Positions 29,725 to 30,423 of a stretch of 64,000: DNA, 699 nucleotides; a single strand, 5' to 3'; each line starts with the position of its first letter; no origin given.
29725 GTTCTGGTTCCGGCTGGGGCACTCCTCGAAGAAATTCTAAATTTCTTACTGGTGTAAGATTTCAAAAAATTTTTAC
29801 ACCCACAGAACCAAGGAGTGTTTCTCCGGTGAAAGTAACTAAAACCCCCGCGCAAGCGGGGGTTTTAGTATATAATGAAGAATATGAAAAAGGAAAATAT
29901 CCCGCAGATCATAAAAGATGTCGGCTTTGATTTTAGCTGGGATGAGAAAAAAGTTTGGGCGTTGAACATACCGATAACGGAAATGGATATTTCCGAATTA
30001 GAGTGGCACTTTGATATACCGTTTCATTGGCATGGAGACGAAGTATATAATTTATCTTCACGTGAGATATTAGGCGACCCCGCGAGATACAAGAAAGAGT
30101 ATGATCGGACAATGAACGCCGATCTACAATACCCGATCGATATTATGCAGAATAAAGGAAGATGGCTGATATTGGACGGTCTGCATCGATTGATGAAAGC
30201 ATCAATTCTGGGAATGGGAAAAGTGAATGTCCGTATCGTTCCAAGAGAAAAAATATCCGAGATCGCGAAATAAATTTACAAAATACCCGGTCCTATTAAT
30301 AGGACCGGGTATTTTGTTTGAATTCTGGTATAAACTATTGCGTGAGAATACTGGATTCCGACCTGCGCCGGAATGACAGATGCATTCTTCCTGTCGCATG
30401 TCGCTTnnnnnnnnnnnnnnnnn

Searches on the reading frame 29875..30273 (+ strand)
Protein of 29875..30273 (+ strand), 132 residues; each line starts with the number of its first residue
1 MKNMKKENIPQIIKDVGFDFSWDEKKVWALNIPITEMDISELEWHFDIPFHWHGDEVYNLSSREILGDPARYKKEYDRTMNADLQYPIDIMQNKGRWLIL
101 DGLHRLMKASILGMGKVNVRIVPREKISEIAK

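Call 9: search_protein_families(library=pfam, proteins=[window:29875-30273:+], max_evalue=0.01)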
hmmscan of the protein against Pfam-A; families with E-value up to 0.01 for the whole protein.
window:29875-30273:+ (132 aa): 0 families

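Call 13: find_homologous_proteins(query=window:29875-30273:+)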
Query window:29875-30273:+ (132 aa): 1185 proteins with E <= 0.001 among 1188 candidates; the best 120 are listed.
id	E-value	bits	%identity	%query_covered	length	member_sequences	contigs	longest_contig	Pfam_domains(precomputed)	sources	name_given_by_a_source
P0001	1.3e-82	293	100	98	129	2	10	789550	-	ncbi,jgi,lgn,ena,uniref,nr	ncbi:MAG: hypothetical protein UT41_C0002G0118 [Candidatus Wolfebacteria bacterium GW2011_GWC2_39_22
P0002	2.4e-63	230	78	96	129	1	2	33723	-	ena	-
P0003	2.5e-60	220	76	96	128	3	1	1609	-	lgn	-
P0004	3.6e-60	220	72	96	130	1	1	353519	-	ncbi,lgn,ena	-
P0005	6.2e-60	219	75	96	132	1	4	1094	-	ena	-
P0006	7.5e-60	219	74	95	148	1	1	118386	-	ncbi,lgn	ncbi:MAG: hypothetical protein ACP5NS_01305 [Candidatus Pacearchaeota archaeon]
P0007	7.7e-60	219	76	95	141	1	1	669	-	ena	-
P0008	9.8e-60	218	74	98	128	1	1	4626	-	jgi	jgi:hypothetical protein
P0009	1.1e-59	218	74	96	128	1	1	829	-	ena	-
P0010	1.2e-59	218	73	94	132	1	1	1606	-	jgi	jgi:hypothetical protein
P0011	2.1e-59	217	73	95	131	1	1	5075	-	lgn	-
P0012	3.4e-59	217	74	98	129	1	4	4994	-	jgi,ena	-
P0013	3.7e-59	217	72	96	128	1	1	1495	-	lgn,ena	-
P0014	6.5e-59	216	74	95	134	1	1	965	-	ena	-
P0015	1.5e-58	215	74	98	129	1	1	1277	-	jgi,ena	-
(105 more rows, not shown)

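Call 16: find_related_loci(query=A1, collection=genome_contigs, flank=2500)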
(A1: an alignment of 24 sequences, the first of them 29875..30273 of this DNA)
Query A1 (132 aa) in genome_contigs; peptide patterns used: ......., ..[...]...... (x = any residue, [..] = any of these).
508 stretches matched a pattern; 134 encode a relative of the query (tblastn E <= 1e-3); the best 80 are kept; 80 distinct loci.
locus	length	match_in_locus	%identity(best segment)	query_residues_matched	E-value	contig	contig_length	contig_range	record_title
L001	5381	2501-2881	72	6-132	5e-63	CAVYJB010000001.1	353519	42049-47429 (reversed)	MAG: uncultured bacterium isolate MFD01476.bin.1.98 genome assembly, contig: contig_23397, whole genome shotgun sequence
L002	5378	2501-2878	70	7-132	2e-60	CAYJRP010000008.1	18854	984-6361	MAG TPA_asm: Candidatus Woesearchaeota archaeon isolate ERP125453_co1_333 genome assembly, contig: NODE_2907_length_1885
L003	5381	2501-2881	71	6-132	6e-60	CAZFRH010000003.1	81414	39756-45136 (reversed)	MAG TPA_asm: uncultured Gammaproteobacteria bacterium isolate binchicken_co128_233 genome assembly, contig: NODE_177_len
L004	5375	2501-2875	72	6-130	2e-59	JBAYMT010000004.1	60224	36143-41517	MAG: Candidatus Paceibacterota bacterium isolate SO_2016_LW1_46 scaffold00304_LW64-88_2016, whole genome shotgun sequenc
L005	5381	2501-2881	71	6-132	4e-59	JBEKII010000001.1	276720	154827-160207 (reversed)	MAG: Minisyncoccia bacterium isolate SPRUCE 297 SPRUCE_297_1, whole genome shotgun sequence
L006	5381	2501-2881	70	4-130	1e-58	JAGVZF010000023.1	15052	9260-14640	Candidatus Woesearchaeota archaeon isolate RIFCSPHIGHO2_01_FULL_29_27 rifcsphigho2_01_scaffold_17738, whole genome shotg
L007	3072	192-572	70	3-130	1e-58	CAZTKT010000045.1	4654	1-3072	MAG TPA_asm: uncultured Candidatus Saccharibacteria bacterium isolate binchicken_co264_14 genome assembly, contig: NODE_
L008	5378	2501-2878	70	6-131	2e-58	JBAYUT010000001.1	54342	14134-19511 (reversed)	MAG: Candidatus Paceibacterota bacterium isolate SO_2016_LW3_41 scaffold00881_LW162_2016, whole genome shotgun sequence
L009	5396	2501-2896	64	1-132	3e-58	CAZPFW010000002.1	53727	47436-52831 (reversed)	MAG TPA_asm: uncultured Candidatus Saccharibacteria bacterium isolate binchicken_co39_267 genome assembly, contig: NODE_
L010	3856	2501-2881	67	6-132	3e-58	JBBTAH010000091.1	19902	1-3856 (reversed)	MAG: Nanoarchaeota archaeon isolate H51-bin044_1 H51_bin044_1_000000000093, whole genome shotgun sequence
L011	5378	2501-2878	71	6-132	2e-58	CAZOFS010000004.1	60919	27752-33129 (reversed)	MAG TPA_asm: uncultured Bdellovibrionales bacterium isolate SRP342105_co1_261 genome assembly, contig: NODE_607_length_6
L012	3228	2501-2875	68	6-130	3e-58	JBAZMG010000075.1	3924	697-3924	MAG: Candidatus Paceibacterota bacterium isolate SO_2017_LW4_36 scaffold_46929_c1_LW137-91_2017, whole genome shotgun se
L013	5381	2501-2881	67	6-132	8e-58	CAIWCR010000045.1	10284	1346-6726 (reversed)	MAG: uncultured Parcubacteria group bacterium isolate AlinenLipids_bin-8440 genome assembly, contig: bin-8440:45/47, who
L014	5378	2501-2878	71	6-131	5e-58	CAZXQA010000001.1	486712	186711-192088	MAG TPA_asm: uncultured Candidatus Saccharibacteria bacterium isolate SRP292972_co1_93 genome assembly, contig: NODE_24_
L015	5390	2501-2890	65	3-132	2e-57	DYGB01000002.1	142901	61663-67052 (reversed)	MAG TPA_asm: Candidatus Paceibacter sp. isolate BE2012_2_38_13 Afr_mines_BE2012_56_length_142901_cov_5_478417, whole gen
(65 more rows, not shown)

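Call 19: find_encoding_contigs(protein=P0002, flank=4000, max_places=4)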
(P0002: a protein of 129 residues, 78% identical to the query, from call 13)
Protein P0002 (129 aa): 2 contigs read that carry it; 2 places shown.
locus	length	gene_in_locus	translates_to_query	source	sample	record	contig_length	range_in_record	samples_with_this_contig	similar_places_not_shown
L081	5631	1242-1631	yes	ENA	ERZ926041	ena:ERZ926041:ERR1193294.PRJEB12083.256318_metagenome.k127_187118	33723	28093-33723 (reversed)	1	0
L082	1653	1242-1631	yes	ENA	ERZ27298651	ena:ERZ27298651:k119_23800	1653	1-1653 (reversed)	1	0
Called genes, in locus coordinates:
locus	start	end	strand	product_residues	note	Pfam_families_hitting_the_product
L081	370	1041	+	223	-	PF03141:Methyltransf_29 (weak), PF13489:Methyltransf_23, PF01209:Ubie_methyltran, PF08003:Methyltransf_9, PF13847:Methyltransf_31, PF08241:Methyltransf_11, PF08242:Methyltransf_12, PF13649:Methyltransf_25, +1 more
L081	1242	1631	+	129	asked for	-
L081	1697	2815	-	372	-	-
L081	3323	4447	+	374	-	PF00155:Aminotran_1_2, PF00266:Aminotran_5 (weak), PF04864:Alliinase_C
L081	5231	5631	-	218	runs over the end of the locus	PF17278:DUF5343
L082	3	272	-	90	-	?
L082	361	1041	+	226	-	PF03141:Methyltransf_29 (weak), PF13489:Methyltransf_23, PF01209:Ubie_methyltran, PF08003:Methyltransf_9, PF13847:Methyltransf_31, PF08241:Methyltransf_11, PF08242:Methyltransf_12, PF13649:Methyltransf_25, +1 more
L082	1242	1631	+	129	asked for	-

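Call 20: find_encoding_contigs(protein=P0001, flank=4000, max_places=10)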
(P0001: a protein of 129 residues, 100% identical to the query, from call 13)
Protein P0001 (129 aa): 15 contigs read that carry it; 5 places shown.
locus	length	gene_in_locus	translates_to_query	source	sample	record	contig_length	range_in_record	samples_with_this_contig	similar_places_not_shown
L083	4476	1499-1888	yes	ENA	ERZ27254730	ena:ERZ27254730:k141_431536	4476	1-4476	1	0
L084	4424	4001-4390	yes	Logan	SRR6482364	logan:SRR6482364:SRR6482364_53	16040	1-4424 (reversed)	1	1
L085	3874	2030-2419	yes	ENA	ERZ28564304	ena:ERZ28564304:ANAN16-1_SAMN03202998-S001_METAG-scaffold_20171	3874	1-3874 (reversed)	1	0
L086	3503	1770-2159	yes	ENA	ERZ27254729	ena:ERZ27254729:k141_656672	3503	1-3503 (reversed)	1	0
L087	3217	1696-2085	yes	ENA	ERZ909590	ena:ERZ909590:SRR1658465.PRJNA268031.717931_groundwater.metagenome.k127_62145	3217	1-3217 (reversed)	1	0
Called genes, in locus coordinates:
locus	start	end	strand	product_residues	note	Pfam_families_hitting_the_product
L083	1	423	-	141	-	?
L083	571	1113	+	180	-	-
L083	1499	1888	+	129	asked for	-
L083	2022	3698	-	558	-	PF00437:T2SSE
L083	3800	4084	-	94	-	PF13083:KH_KhpA-B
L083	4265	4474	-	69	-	?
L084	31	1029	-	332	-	PF02779:Transket_pyr, PF02780:Transketolase_C, PF22613:Transketolase_C_1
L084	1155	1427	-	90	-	-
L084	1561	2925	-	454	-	PF00753:Lactamase_B, PF23023:Anti-Pycsar_Apyc1, PF12706:Lactamase_B_2, PF16661:Lactamase_B_6, PF10996:Beta-Casp, PF07521:RMMBL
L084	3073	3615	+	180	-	-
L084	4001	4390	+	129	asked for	-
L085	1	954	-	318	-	?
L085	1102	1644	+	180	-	-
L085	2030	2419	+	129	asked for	-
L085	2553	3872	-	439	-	?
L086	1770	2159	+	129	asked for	-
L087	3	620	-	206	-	?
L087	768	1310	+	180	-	-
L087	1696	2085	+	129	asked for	-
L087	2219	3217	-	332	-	?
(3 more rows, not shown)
